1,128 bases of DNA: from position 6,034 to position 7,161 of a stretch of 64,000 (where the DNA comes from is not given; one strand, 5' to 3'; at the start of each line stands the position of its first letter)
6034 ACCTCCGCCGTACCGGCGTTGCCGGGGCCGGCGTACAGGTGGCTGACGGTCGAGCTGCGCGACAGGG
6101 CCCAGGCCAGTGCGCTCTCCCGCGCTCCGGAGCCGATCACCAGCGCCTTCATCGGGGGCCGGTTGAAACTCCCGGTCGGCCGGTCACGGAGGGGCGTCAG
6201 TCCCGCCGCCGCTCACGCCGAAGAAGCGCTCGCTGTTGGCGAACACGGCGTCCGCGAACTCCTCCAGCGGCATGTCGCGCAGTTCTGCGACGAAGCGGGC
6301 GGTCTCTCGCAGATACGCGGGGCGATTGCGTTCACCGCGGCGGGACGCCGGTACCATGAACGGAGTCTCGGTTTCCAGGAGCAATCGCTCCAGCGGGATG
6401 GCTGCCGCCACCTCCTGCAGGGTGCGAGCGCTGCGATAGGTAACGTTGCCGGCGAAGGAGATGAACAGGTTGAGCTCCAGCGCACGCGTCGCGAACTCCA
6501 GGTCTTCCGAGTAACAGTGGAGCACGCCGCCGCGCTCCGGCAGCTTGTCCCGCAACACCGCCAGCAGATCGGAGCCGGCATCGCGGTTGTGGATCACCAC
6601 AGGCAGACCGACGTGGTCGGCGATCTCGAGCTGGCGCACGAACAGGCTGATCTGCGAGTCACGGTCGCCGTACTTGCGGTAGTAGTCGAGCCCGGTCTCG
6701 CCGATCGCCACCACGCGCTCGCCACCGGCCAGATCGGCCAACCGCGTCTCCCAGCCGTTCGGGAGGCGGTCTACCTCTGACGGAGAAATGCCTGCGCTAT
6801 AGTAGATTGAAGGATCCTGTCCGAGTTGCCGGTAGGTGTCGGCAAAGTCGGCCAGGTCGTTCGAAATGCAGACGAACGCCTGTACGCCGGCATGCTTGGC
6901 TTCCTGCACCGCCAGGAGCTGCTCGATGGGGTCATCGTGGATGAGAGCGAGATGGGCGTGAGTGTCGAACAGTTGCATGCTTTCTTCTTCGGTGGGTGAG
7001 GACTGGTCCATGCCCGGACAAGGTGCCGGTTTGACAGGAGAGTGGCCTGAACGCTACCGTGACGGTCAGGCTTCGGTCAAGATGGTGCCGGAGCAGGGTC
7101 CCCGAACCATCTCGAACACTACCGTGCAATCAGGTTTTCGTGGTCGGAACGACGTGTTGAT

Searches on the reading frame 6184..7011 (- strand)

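Call 52: search_protein_families(library=pfam, proteins=[window:6184-7011:-], max_evalue=0.00001)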
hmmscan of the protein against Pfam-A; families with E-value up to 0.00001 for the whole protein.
window:6184-7011:- (275 aa): 1 family
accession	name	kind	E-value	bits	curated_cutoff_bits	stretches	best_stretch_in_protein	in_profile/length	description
PF01026.27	TatD_DNase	-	2.7e-70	237.1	27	1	15-265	1-253/253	TatD related DNase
